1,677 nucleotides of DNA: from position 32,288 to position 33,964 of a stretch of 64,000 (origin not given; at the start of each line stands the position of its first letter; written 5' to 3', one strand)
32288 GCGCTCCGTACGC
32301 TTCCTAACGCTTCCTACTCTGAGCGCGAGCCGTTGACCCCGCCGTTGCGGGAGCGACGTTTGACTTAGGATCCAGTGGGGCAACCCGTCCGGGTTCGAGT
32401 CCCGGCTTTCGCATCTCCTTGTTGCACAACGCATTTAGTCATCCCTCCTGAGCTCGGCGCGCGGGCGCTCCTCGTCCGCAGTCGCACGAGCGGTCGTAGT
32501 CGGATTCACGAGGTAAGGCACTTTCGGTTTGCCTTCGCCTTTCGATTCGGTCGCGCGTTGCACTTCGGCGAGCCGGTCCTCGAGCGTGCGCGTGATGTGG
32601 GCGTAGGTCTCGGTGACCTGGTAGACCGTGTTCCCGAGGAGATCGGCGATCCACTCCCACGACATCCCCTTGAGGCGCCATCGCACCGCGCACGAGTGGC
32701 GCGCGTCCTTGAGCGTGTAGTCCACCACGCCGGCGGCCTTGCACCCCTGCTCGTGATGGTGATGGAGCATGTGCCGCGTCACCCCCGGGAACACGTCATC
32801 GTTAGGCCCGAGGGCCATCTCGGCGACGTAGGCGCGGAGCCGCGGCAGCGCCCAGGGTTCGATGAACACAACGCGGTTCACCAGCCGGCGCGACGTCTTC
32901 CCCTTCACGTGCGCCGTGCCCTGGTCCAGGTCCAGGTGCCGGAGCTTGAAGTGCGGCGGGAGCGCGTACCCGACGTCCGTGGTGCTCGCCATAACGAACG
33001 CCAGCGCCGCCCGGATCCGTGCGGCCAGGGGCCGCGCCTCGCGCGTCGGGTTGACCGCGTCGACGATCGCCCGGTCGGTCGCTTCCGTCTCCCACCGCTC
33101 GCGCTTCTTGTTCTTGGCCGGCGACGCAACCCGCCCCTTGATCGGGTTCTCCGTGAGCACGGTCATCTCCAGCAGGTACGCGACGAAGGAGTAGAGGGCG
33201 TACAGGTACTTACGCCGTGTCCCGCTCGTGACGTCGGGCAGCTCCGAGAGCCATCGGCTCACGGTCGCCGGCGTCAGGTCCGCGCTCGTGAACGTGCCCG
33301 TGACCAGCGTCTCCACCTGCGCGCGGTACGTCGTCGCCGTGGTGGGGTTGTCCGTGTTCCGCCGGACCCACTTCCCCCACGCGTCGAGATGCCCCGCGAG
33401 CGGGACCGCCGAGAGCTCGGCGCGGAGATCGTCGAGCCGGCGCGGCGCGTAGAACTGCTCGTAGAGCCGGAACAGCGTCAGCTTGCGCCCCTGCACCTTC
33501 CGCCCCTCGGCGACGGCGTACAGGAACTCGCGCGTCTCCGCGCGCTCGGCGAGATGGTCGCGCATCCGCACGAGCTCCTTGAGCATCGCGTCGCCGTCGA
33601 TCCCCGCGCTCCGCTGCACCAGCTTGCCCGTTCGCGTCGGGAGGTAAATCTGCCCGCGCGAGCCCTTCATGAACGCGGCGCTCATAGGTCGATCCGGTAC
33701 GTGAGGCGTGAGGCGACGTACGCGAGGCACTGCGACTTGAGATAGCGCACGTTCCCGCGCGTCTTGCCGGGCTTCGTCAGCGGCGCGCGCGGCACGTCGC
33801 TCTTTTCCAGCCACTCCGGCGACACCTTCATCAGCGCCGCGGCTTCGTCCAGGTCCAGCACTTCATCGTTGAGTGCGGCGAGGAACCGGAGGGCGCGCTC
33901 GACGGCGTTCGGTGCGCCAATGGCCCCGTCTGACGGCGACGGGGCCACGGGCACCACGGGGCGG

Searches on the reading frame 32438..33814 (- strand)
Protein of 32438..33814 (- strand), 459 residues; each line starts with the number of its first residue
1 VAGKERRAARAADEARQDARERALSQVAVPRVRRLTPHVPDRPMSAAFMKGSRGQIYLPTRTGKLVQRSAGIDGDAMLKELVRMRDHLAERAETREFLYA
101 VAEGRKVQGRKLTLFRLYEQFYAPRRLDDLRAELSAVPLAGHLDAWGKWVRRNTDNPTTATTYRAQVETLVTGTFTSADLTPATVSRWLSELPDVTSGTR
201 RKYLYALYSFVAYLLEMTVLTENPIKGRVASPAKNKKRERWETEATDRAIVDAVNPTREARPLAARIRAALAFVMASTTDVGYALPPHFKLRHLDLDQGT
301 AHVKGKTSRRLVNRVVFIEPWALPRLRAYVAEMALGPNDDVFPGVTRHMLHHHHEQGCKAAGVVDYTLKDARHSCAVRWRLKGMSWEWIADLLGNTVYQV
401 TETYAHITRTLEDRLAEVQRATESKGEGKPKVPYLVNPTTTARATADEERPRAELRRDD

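Call 5: search_protein_families(library=pfam, proteins=[window:32438-33814:-], max_evalue=0.1)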
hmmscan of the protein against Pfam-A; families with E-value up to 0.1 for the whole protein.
window:32438-33814:- (459 aa): 1 family
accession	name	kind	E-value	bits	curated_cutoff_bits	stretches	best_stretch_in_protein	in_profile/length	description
PF00589.27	Phage_integrase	-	5.3e-05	23.5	27.1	1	256-408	17-169/172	Phage integrase family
